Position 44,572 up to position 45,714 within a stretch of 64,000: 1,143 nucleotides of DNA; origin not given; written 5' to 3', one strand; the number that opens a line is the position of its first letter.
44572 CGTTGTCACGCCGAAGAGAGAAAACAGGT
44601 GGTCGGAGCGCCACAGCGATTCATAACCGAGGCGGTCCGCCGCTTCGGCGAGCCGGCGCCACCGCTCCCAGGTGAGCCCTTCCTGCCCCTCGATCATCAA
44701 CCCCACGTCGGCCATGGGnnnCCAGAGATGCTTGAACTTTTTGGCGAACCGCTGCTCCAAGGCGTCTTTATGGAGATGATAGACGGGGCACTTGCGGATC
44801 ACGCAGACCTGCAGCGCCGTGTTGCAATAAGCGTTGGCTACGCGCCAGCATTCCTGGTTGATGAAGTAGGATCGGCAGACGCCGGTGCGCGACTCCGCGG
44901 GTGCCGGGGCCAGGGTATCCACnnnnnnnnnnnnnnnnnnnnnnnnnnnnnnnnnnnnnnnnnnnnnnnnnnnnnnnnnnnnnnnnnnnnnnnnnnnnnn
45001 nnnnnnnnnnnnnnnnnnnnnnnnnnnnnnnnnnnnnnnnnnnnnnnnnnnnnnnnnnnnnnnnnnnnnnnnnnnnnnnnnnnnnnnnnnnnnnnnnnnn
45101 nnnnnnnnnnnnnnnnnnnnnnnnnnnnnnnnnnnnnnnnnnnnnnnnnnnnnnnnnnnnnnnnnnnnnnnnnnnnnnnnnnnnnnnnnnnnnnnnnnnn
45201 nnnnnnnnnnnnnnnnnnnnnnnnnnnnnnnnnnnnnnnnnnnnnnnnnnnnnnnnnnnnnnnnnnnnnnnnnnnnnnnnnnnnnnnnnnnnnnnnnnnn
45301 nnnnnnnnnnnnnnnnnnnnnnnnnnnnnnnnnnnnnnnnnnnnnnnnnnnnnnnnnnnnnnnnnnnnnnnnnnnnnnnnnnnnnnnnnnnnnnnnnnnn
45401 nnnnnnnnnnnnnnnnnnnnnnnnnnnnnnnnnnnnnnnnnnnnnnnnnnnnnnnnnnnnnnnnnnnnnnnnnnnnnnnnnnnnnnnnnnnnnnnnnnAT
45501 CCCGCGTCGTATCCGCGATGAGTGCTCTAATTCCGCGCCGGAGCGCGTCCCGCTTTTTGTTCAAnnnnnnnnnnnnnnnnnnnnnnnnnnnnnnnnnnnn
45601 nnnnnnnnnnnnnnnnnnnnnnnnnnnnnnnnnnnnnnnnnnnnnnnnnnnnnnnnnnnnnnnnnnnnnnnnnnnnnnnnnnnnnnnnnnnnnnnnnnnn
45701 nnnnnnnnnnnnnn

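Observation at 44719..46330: Orphan ParA ATPase overlapping a gene for a disordered protein with a ParB-mimicking N-terminal peptide: candidate undescribed positioning system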

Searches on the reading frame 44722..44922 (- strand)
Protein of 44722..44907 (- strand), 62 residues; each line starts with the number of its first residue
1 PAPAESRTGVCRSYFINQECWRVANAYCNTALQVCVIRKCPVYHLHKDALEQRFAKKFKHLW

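Call 29: predict_structure(alignment_id=A2)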
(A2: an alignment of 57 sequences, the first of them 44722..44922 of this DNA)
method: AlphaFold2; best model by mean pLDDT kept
length: 67 residues; sequences in the alignment: 57
mean_pLDDT: 60.9   pTM: 0.42
mean pLDDT of the five models: 60.9, 52.4, 49.7, 43.8, 41.1
residues with pLDDT >= 90: 0; 70-90: 22; 50-70: 30; < 50: 15
segments of 3 or more residues with pLDDT < 50: 1-13
pLDDT, mean of each block of 10 residues (from residue 1): 39 55 67 71 70 68 54
secondary structure, 60 per line:
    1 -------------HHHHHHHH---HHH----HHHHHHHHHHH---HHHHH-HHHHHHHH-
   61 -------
elements in order: H14-21 H32-42 H46-50 H52-59

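Call 34: search_protein_representatives(alignment_id=A4)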
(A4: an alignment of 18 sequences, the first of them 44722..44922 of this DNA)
Query: 18 sequences, 67 profile positions. Proteins with E-value up to 0.001 (for the whole library): 61; up to 1e-10: 54; up to 1e-30: 41. The best 61 are listed.
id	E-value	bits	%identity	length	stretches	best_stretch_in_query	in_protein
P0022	5.0e-38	144.7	-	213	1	2-67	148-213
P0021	1.3e-37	143.4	-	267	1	2-67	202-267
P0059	1.6e-37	143.1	-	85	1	2-67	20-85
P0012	1.7e-37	143.0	-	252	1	2-67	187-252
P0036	2.3e-37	142.6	-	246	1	2-67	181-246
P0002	2.8e-37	142.3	-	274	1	4-67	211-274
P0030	5.8e-37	141.3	-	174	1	2-67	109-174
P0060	8.0e-37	140.9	-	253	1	2-67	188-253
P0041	8.9e-37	140.7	-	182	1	2-67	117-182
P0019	9.4e-37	140.6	-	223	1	2-67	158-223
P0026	9.7e-37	140.6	-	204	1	2-67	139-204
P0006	1.0e-36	140.5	-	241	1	2-67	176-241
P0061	1.4e-36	140.1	-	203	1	2-67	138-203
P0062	1.5e-36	140.0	-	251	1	2-67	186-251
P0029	1.7e-36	139.8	-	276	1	2-67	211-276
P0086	4.0e-26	106.6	-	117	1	7-67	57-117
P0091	3.5e-24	100.4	-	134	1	9-67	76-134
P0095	1.2e-06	44.2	-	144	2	16-58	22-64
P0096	4.6e-05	39.1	-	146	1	15-61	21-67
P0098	4.5e-04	35.9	-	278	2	16-61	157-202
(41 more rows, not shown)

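Call 36: fold_search(model_id=the predicted structure, library=pdb)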
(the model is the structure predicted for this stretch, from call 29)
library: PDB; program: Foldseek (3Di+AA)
matches with E <= 10: 0; with E <= 0.001: 0
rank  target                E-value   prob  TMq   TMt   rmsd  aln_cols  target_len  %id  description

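Call 37: search_protein_families(library=ncbifam, proteins=[P0095, P0096, P0098, window:44722-44922:-, P0091, P0086], max_evalue=10)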
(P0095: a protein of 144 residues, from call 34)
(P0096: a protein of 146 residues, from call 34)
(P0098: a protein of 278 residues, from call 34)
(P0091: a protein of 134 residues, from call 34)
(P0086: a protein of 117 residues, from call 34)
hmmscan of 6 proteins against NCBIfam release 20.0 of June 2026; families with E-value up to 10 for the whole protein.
P0095 (144 aa): 1 family
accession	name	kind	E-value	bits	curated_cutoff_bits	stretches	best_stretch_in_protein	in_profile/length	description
NF045718.1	two_CW_domain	domain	0.03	14.7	35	1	88-127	2-59/80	two-CW domain-containing protein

P0096 (146 aa): 0 families

P0098 (278 aa): 1 family
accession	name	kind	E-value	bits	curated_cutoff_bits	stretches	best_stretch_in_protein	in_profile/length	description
NF003464.0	PRK05087.1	equivalog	0.097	12.7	68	1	192-217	20-45/78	D-alanine--poly(phosphoribitol) ligase subunit DltC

window:44722-44922:- (67 aa): 0 families

P0091 (134 aa): 0 families

P0086 (117 aa): 0 families

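Call 38: search_protein_families(library=pfam, proteins=[P0095, P0096, P0098, window:44722-44922:-, P0091, P0086], max_evalue=10)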
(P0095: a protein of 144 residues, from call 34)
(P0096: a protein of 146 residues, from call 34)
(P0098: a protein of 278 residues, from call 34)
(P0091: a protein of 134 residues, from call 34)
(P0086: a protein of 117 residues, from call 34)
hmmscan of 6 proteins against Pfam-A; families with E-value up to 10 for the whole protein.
P0095 (144 aa): 0 families

P0096 (146 aa): 0 families

P0098 (278 aa): 0 families

window:44722-44922:- (67 aa): 1 family
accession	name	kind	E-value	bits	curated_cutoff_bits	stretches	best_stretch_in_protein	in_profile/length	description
PF08131.16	Defensin_3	-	0.29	11.8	18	1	9-40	6-36/39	Defensin-like peptide family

P0091 (134 aa): 0 families

P0086 (117 aa): 0 families

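Call 39: find_homologous_proteins(query=P0095, max_evalue=0.001)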
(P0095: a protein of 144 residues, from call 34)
Query P0095 (144 aa): 1 proteins with E <= 0.001 among 18 candidates.
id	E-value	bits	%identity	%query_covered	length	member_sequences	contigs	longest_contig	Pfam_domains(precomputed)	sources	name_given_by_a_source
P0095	2.6e-91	321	100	100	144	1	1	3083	-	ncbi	-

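Call 40: find_encoding_contigs(protein=P0095, flank=5000, max_places=4)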
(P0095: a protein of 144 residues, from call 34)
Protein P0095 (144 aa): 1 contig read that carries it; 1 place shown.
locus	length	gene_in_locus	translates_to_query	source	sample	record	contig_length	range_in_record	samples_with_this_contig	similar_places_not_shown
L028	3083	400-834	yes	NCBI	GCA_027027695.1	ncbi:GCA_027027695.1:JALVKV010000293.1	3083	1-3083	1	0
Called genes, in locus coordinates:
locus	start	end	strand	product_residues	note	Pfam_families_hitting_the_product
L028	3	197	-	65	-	?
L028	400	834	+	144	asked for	-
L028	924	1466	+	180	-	PF10925:DUF2680 (weak)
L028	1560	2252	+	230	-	PF00072:Response_reg, PF00486:Trans_reg_C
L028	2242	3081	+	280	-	?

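Call 57: find_homologous_proteins(query=A5, max_evalue=0.01)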
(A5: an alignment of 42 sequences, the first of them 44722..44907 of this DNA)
Query A5 (42 sequences) (62 aa, profile of the alignment): 39 proteins with E <= 0.01 among 292 candidates.
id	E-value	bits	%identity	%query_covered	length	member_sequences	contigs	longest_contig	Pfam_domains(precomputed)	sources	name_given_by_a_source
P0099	7.1e-32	126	87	100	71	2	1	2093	-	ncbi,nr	ncbi:MAG TPA: hypothetical protein VGZ23_14850, partial [bacterium]|nr:hypothetical protein [bacteri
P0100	1.5e-31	125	73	100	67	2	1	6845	-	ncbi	-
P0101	3.4e-31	124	73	100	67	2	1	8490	-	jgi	-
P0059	3.8e-31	124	68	100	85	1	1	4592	-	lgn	-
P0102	3.8e-31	124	84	100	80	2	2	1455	-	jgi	jgi:hypothetical protein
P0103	4.8e-31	124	66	100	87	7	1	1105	-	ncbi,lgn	-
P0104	8.6e-31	123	73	100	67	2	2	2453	-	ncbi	-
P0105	9.9e-31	123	90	94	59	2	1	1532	-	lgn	-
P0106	2.3e-30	122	74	98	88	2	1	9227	-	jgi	-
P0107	4.7e-30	121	74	98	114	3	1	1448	-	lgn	-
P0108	5.3e-30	120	66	100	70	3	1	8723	-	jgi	jgi:hypothetical protein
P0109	7.8e-30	120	84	94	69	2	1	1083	-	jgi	jgi:hypothetical protein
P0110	2.8e-29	118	69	95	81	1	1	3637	-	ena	-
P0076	4.8e-29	117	66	95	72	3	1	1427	-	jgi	jgi:hypothetical protein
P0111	2.3e-28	115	61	92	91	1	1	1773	-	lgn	-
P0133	2.3e-8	51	27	84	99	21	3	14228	-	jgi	-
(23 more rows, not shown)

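Call 59: find_encoding_contigs(protein=P0133, flank=7000, max_places=3)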
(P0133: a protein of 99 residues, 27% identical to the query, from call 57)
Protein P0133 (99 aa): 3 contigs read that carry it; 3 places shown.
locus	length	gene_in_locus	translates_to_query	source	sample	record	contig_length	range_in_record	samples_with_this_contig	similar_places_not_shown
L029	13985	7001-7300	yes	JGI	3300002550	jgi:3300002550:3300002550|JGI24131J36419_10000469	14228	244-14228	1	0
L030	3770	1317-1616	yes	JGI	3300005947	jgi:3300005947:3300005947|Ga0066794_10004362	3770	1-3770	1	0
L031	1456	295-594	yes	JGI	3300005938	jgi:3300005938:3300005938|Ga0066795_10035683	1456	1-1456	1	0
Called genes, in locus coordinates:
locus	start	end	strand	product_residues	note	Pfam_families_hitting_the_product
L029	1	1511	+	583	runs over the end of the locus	?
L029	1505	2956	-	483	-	-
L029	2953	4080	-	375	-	-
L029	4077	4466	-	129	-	PF00072:Response_reg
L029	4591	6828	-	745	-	PF18986:DUF5719 (weak), PF00332:Glyco_hydro_17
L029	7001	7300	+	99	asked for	-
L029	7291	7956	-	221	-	-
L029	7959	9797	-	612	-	-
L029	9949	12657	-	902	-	-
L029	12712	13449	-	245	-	PF00037:Fer4 (faint), PF13237:Fer4_10, PF25160:LdpA_Fe-S-bd (faint), PF12838:Fer4_7 (weak), PF13187:Fer4_9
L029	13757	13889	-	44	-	-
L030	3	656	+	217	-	?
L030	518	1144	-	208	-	PF18986:DUF5719 (weak)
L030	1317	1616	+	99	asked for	-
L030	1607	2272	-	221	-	PF01121:CoaE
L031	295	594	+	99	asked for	-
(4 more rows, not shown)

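Call 60: predict_structure(alignment_id=A5)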
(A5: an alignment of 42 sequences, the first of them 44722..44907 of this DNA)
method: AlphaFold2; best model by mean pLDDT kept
length: 62 residues; sequences in the alignment: 42
mean_pLDDT: 90.1   pTM: 0.72
mean pLDDT of the five models: 90.1, 88.3, 86.5, 85.7, 85.7
residues with pLDDT >= 90: 52; 70-90: 4; 50-70: 6; < 50: 0
segments of 3 or more residues with pLDDT < 50: none
pLDDT, mean of each block of 10 residues (from residue 1): 69 94 94 95 96 94 83
secondary structure, 60 per line:
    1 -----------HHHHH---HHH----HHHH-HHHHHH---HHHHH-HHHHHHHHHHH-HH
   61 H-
elements in order: H12-16 H27-30 H32-37 H41-45 H47-57

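Call 63: search_protein_families(library=ncbifam, proteins=[P0133, P0096, P0098], max_evalue=10)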
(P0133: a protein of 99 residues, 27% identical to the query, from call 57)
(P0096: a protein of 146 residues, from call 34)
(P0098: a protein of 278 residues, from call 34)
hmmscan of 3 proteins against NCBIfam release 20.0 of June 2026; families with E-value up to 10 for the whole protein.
P0133 (99 aa): 1 family
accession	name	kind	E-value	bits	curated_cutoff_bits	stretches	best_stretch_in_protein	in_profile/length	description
NF045718.1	two_CW_domain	domain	0.042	14.2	35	1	17-40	1-43/80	two-CW domain-containing protein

P0096 (146 aa): 0 families

P0098 (278 aa): 1 family
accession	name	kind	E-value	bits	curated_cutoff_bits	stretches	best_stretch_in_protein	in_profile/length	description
NF003464.0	PRK05087.1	equivalog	0.097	12.7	68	1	192-217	20-45/78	D-alanine--poly(phosphoribitol) ligase subunit DltC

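Call 64: fold_search(model_id=the predicted structure, library=pdb)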
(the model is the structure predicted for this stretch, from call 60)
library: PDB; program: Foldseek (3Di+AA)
matches with E <= 10: 0; with E <= 0.001: 0
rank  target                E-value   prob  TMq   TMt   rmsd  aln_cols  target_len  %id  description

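Call 84: search_protein_families(library=phrogs, proteins=[window:44722-44907:-], max_evalue=0.1)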
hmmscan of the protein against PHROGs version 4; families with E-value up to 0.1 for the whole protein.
window:44722-44907:- (62 aa): 0 families

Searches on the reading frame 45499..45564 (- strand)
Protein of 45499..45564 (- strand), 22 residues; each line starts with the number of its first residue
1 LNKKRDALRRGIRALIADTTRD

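Call 78: search_solved_structures(query=A6, max_evalue=10, show_alignments=5)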
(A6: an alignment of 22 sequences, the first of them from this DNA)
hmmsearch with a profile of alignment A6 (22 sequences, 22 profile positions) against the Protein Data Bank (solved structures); distinct sequences matched with E-value up to 10: 4.
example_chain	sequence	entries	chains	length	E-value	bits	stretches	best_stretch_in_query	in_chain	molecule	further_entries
8vd6_A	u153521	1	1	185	2e-08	36.6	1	3-18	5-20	CAP REPEAT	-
8gtd_A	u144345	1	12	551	0.45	13.2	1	5-15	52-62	Portal protein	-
2lv3_A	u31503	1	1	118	1.4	11.5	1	4-17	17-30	Thioredoxin reductase 3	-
9lvu_A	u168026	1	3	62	3.2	10.4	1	6-19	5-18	C3_50_130-18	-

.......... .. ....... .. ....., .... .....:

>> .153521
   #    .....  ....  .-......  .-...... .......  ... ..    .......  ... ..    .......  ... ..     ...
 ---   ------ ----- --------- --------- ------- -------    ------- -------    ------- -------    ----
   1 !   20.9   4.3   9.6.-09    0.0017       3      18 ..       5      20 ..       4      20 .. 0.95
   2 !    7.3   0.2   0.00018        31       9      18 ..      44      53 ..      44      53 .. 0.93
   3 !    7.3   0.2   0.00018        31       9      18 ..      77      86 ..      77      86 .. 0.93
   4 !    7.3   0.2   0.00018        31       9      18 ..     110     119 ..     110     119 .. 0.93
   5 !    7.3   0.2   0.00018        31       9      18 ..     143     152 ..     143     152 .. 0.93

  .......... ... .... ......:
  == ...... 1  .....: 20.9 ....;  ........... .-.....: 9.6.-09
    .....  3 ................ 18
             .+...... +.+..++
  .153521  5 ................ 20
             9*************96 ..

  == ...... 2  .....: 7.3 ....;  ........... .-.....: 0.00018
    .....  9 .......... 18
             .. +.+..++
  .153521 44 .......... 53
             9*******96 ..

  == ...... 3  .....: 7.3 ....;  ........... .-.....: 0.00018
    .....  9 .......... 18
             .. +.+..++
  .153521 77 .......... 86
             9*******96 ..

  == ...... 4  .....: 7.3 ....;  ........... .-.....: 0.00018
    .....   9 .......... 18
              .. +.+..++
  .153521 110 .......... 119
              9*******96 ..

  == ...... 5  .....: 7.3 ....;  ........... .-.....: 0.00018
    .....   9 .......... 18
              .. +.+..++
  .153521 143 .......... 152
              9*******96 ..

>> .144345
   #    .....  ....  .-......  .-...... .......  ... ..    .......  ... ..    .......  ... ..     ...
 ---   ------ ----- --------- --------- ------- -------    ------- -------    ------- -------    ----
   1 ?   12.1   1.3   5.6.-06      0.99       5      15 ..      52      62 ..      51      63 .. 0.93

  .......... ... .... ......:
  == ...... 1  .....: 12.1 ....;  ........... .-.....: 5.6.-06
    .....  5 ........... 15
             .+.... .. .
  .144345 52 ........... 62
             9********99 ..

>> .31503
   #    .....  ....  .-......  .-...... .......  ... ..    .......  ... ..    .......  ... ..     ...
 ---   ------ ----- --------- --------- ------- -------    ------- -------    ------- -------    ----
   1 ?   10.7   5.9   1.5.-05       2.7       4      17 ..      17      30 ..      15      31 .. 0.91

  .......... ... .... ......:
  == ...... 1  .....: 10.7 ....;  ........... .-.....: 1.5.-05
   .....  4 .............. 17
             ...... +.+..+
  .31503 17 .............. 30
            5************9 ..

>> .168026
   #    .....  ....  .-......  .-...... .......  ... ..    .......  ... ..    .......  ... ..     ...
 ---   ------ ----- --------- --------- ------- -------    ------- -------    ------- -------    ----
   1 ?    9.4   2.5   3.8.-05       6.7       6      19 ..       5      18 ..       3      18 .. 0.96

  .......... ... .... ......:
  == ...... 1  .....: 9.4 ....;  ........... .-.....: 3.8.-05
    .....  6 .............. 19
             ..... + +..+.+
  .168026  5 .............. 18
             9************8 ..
